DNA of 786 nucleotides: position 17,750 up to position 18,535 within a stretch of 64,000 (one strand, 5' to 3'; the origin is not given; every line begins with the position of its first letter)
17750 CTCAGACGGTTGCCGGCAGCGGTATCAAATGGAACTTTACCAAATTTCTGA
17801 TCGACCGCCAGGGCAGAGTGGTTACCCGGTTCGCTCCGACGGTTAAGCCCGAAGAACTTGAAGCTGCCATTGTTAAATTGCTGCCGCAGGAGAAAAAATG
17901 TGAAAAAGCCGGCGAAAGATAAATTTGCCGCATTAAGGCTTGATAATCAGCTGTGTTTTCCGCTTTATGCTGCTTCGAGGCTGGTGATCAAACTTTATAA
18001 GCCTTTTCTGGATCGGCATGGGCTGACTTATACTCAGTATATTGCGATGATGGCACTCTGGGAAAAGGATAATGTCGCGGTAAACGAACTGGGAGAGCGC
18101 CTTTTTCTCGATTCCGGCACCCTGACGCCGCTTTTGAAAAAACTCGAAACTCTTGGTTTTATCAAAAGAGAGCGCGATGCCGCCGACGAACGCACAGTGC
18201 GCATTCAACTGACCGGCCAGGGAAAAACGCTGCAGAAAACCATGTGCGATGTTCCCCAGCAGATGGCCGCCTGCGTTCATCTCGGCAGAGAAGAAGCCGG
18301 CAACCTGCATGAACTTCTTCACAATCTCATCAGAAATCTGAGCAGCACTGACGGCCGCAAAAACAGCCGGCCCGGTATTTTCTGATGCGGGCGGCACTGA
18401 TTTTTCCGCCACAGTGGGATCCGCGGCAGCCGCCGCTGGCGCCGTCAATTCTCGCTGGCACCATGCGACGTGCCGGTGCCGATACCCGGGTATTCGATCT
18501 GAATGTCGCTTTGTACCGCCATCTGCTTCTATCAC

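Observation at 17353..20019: Peroxide-stress operon linking a Cys-type glutathione peroxidase, OhrR and a B12-binding radical SAM enzyme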

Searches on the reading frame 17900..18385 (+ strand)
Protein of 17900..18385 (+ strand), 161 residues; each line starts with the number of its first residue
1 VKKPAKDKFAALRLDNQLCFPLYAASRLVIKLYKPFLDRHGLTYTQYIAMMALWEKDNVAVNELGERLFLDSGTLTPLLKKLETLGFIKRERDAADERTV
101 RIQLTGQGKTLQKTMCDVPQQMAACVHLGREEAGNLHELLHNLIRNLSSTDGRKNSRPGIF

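Call 3: search_protein_families(library=pfam, proteins=[window:17900-18385:+], max_evalue=0.01)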
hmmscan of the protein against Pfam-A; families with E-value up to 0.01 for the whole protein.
window:17900-18385:+ (161 aa): 6 families
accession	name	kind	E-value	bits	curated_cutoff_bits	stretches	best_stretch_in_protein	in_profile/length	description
PF22381.2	Staph_reg_Sar_Rot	-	1.4e-20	73.6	27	1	31-113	1-83/85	Transcriptional regulator SarA/Rot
PF01047.28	MarR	-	2.8e-14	53.2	24.6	1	42-100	1-59/59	MarR family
PF12802.13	MarR_2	-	1e-10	42.1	27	1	40-98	1-60/61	MarR family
PF13463.12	HTH_27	-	4e-06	27.4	22.2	1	46-108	5-68/68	Winged helix DNA-binding domain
PF13601.12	HTH_34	-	2.6e-05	24.7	27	1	49-113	5-70/80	Winged helix DNA-binding domain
PF01638.23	HxlR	-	0.0056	16.9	20.8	1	62-116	22-77/91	HxlR-like helix-turn-helix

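Call 4: search_protein_families(library=ncbifam, proteins=[window:17900-18385:+], max_evalue=0.01)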
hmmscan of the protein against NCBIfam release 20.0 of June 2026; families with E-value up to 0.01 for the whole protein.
window:17900-18385:+ (161 aa): 17 families
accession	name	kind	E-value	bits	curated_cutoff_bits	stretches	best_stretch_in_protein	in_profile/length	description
NF052638.1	TransRegOhrRVib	equivalog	3.9e-47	159.5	200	1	11-147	4-140/141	transcriptional regulator OhrR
TIGR02337.1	HpaR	equivalog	4.7e-15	55.6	121.2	1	21-144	5-130/130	homoprotocatechuate degradation operon regulator HpaR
NF045593.1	bilirub_TF_BilQ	equivalog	8.2e-11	41.8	125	1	37-144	23-132/135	bilirubin utilization transcriptional regulator BilQ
TIGR04472.1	reg_rSAM_mob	hypoth_equivalog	1.4e-10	41.3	240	1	49-147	36-136/141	radical SAM mobile pair system MarR family transcriptional regulator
NF041230.1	BagL_FevM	exception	5.6e-10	39.4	230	1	15-141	13-139/145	MarR family transcriptional regulator BagL/FevM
NF053777.1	Saro0803TransReg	equivalog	3.6e-09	36.4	200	1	14-114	7-107/140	Saro_0803 family transcriptional regulator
NF050133.1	TransRegFabT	equivalog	1.3e-08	35.3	200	1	55-147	40-134/138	fatty acid biosynthesis transcriptional regulator FabT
NF047395.1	TransRegLtdR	equivalog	1.6e-08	34.4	250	1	30-129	35-137/166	transcriptional regulator LdtR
NF008565.1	PRK11512.1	equivalog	7.6e-07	29.2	240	1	32-121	28-117/144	multiple antibiotic resistance transcriptional regulator MarR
TIGR01889.1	Staph_reg_Sar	paralog_domain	6.2e-06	26.5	62.6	1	44-109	25-94/109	staphylococcal accessory regulator family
NF002926.0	PRK03573.1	equivalog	2.4e-05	24.3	120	1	41-149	28-139/144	transcriptional regulator SlyA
NF008122.0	PRK10870.1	equivalog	5.6e-05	22.9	157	1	36-150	47-165/176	transcriptional repressor MprA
NF038251.1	AdcR_fam_Zn_TF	equivalog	0.0001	22.6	175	1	42-111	34-102/143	zinc-dependent MarR family transcriptional regulator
NF040939.2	trans_reg_lrs14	equivalog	0.0003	20.8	90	1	41-95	18-73/103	Lrs14 family HTH-type transcriptional regulator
NF053606.1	Sta1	subfamily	0.00037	20.6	80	1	40-97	16-73/100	Sta1 family transcriptional regulator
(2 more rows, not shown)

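Call 16: search_solved_structures(query=window:17900-18384:+, max_evalue=0.00001, show_alignments=2)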
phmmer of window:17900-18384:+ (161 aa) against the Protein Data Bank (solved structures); distinct sequences matched with E-value up to 0.00001: 27.
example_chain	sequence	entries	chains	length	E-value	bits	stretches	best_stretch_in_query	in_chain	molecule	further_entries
1z91_A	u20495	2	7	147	1.9e-34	121.8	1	7-147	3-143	Organic hydroperoxide resistance transcriptional regulator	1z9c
2pfb_A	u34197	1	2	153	1.1e-32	116.1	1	11-143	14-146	Transcriptional regulator OhrR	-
2pex_A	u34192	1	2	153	2.4e-31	111.7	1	11-143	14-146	Transcriptional regulator OhrR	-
3hrm_A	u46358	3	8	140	2.2e-29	105.3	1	13-144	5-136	HTH-type transcriptional regulator sarZ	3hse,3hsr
4gxo_A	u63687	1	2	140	1.5e-27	99.4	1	13-144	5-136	MarR family regulatory protein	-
4hbl_A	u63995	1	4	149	2.5e-26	95.4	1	11-117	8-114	Transcriptional regulator, MarR family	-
5hli_A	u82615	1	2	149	6.1e-26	94.2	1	10-117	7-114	MarR family transcriptional regulator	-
5hlg_A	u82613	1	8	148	6.7e-26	94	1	11-117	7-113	MarR family transcriptional regulator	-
5hlh_A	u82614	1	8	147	7.1e-26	94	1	11-117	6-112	MarR family transcriptional regulator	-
2bv6_A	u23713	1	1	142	1.3e-23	86.6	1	12-145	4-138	HTH-TYPE TRANSCRIPTIONAL REGULATOR MGRA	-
2rdp_A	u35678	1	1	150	1.8e-09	40.7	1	34-121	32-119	putative transcriptional regulator MarR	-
3s2w_A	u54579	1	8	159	1e-08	38.3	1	37-121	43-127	Transcriptional regulator, MarR family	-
2nnn_A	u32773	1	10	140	2e-08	37.3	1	11-113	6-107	Probable transcriptional regulator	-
2fbi_A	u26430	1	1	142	1.9e-07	34.1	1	19-143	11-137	probable transcriptional regulator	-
8aga_A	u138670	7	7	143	3.7e-07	33.2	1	41-150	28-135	Transcriptional regulator HosA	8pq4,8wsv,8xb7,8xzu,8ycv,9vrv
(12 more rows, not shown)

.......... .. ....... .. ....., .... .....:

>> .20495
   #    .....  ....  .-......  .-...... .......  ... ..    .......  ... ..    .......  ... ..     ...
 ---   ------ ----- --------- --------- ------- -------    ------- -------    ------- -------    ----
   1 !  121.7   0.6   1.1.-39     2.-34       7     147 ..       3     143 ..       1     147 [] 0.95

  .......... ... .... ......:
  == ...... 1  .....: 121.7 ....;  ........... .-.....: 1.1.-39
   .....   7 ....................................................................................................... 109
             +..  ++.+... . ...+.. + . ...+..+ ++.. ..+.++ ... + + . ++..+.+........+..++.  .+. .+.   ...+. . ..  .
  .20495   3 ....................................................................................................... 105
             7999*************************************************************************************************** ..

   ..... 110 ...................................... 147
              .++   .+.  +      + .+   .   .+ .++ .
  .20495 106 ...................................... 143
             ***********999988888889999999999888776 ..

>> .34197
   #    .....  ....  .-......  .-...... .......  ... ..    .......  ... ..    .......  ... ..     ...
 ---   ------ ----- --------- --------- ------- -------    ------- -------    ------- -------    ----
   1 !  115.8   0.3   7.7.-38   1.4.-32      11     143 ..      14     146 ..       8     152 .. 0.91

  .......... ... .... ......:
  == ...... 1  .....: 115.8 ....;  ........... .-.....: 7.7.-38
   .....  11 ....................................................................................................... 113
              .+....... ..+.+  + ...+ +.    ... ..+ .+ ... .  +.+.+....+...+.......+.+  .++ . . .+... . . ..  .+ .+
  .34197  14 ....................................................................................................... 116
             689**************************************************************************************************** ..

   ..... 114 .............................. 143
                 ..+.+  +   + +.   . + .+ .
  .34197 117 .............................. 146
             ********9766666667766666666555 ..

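Call 38: find_homologous_proteins(query=window:17900-18384:+, max_evalue=1e-20)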
Query window:17900-18384:+ (161 aa): 7994 proteins with E <= 1e-20 among 8000 candidates; the best 120 are listed.
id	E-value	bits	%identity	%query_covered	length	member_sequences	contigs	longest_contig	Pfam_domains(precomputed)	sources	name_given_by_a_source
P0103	2.1e-100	351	98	100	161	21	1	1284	PF01047.29,PF13463.13,PF12802.14,PF22381.3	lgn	-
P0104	4.5e-84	298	89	94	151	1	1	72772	PF01047.29,PF13463.13,PF12802.14,PF22381.3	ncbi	-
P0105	1.4e-82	293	89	92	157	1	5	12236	PF01047.29,PF12802.14,PF22381.3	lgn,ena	-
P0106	2.9e-82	292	89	92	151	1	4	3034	PF01047.29,PF12802.14,PF22381.3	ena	-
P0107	3.4e-82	292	89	92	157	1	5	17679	PF01047.29,PF12802.14,PF22381.3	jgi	-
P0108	6.8e-82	291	89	92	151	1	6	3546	PF01047.29,PF12802.14,PF22381.3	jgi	-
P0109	6.9e-82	291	89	92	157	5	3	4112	PF01047.29,PF12802.14,PF22381.3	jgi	-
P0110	7.2e-82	290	89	92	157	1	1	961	PF01047.29,PF12802.14,PF22381.3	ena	-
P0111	1.3e-81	290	88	93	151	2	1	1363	PF01047.29,PF13463.13,PF13601.13,PF12802.14,PF22381.3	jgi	-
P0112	1.5e-81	289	88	93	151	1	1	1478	PF01047.29,PF13463.13,PF13601.13,PF12802.14,PF22381.3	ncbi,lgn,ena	-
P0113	2.0e-81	289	87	94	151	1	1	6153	PF01047.29,PF13463.13,PF12802.14,PF22381.3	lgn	-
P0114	5.1e-81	288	88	93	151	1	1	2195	PF01047.29,PF12802.14,PF22381.3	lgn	-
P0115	2.0e-80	286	87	93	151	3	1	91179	PF01047.29,PF13463.13,PF13601.13,PF12802.14,PF22381.3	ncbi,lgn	ncbi:MarR family winged helix-turn-helix transcriptional regulator [Erysipelotrichia bacterium]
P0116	5.9e-54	200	61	94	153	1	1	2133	PF01047.29,PF13463.13,PF12802.14,PF22381.3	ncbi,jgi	jgi:DNA-binding MarR family transcriptional regulator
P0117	1.2e-51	192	66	76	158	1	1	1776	PF01047.29,PF13463.13,PF12802.14,PF22381.3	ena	-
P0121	3.1e-49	185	61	86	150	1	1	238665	PF01047.29,PF13463.13,PF12802.14,PF22381.3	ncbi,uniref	ncbi:MarR family transcriptional regulator [Anoxynatronum sibiricum]|uniref:HTH-type transcriptional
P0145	1.5e-47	179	61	85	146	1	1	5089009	PF01047.29,PF13463.13,PF12802.14,PF22381.3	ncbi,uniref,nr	ncbi:MarR family winged helix-turn-helix transcriptional regulator [Anaeromicropila herbilytica]|uni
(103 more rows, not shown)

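Call 39: find_encoding_contigs(protein=P0115, flank=4000, max_places=2)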
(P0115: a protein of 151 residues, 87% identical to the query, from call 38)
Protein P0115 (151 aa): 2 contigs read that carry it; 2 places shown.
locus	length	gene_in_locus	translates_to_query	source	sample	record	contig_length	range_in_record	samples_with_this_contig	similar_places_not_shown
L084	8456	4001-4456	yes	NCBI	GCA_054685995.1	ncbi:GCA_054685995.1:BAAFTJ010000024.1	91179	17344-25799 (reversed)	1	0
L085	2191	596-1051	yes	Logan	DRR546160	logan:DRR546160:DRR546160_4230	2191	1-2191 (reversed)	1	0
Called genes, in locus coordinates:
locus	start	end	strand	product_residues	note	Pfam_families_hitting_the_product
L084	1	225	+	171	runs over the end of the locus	-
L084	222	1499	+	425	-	-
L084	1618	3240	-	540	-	PF00171:Aldedh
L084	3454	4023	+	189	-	PF00255:GSHPx, PF00578:AhpC-TSA (weak)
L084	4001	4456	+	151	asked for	PF22381:Staph_reg_Sar_Rot, PF01047:MarR, PF12802:MarR_2, PF13463:HTH_27 (weak), PF13601:HTH_34 (weak)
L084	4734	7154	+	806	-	PF13588:HSDR_N_2, PF04313:HSDR_N, PF04851:ResIII, PF00270:DEAD, PF18766:SWI2_SNF2, PF00271:Helicase_C (weak), PF08463:EcoEI_R_C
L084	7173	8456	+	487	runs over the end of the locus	PF12161:HsdM_N, PF02384:N6_Mtase, PF01170:UPF0020, PF07669:Eco57I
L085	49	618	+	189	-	PF00255:GSHPx, PF00578:AhpC-TSA (weak)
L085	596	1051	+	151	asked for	PF22381:Staph_reg_Sar_Rot, PF01047:MarR, PF12802:MarR_2, PF13463:HTH_27 (weak), PF13601:HTH_34 (weak)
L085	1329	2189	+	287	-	?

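Call 40: find_encoding_contigs(protein=P0121, flank=3000, max_places=1)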
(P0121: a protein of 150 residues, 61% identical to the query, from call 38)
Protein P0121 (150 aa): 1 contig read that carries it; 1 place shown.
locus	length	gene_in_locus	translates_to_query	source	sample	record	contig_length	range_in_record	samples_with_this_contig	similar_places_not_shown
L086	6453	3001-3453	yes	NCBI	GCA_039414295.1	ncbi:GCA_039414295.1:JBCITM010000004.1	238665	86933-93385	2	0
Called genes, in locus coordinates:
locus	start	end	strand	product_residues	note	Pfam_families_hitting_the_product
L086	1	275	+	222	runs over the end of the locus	PF00072:Response_reg, PF00486:Trans_reg_C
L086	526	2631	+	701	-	PF04205:FMN_bind, PF00890:FAD_binding_2, PF01266:DAO, PF01946:Thi4 (weak), PF03486:HI0933_like, PF07992:Pyr_redox_2, PF12831:FAD_oxidored, PF13450:NAD_binding_8 (weak)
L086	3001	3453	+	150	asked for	PF22381:Staph_reg_Sar_Rot, PF01047:MarR, PF12802:MarR_2, PF13463:HTH_27 (faint)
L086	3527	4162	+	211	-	PF04892:VanZ-LLP1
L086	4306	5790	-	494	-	PF07992:Pyr_redox_2 (weak), PF01946:Thi4 (weak), PF00890:FAD_binding_2, PF01266:DAO, PF01494:FAD_binding_3, PF03486:HI0933_like (weak), PF12831:FAD_oxidored, PF03486:HI0933_like (weak), +2 more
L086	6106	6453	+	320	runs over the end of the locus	PF03547:Mem_trans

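Call 41: find_encoding_contigs(protein=P0145, flank=3000, max_places=1)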
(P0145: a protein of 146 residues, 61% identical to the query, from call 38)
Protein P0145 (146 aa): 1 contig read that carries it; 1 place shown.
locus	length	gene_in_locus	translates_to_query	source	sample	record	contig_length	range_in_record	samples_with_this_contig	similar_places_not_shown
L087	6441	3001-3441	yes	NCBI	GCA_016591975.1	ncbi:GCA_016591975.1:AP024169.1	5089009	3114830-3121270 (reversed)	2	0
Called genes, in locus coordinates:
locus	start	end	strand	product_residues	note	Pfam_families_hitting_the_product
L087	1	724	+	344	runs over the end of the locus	PF00389:2-Hacid_dh, PF02826:2-Hacid_dh_C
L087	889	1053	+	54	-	-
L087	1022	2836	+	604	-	PF08439:Peptidase_M3_N, PF01432:Peptidase_M3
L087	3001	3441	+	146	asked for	PF22381:Staph_reg_Sar_Rot, PF01047:MarR, PF12802:MarR_2, PF13463:HTH_27 (weak)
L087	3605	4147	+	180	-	PF00255:GSHPx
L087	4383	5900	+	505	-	PF12229:PG_binding_4, PF03734:YkuD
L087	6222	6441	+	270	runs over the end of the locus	PF02675:AdoMet_dc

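Call 44: find_encoding_contigs(protein=P0115, flank=10000, max_places=1)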
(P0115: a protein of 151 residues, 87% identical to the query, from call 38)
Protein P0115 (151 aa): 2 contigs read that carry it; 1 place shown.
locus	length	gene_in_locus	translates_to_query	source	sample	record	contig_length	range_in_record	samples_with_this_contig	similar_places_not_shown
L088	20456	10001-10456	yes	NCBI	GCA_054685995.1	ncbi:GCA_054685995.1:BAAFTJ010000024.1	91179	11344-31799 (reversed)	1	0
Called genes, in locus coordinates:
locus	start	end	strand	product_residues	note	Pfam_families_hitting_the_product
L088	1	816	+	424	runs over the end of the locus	-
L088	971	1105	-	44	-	-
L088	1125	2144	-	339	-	PF04055:Radical_SAM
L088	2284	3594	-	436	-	PF00083:Sugar_tr (faint), PF07690:MFS_1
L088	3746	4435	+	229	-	-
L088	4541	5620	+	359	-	PF00691:OmpA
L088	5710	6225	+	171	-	-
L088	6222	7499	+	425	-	-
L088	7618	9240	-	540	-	PF00171:Aldedh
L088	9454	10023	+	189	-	PF00255:GSHPx, PF00578:AhpC-TSA (weak)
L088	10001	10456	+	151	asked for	PF22381:Staph_reg_Sar_Rot, PF01047:MarR, PF12802:MarR_2, PF13463:HTH_27 (weak), PF13601:HTH_34 (weak)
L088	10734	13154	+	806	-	PF13588:HSDR_N_2, PF04313:HSDR_N, PF04851:ResIII, PF00270:DEAD, PF18766:SWI2_SNF2, PF00271:Helicase_C (weak), PF08463:EcoEI_R_C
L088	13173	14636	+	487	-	PF12161:HsdM_N, PF02384:N6_Mtase, PF01170:UPF0020, PF07669:Eco57I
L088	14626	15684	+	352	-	PF13310:Virulence_RhuM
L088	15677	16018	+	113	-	-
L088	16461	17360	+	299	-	PF01420:Methylase_S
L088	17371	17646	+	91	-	PF02463:SMC_N (weak), PF13175:AAA_15, PF13304:AAA_21 (weak)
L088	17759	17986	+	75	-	-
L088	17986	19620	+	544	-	PF02310:B12-binding (weak), PF04055:Radical_SAM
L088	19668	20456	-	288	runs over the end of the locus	PF25019:LRR_R13L1-DRL21 (faint), PF12799:LRR_4 (faint), PF23598:LRR_14 (weak), PF13855:LRR_8 (faint), PF23598:LRR_14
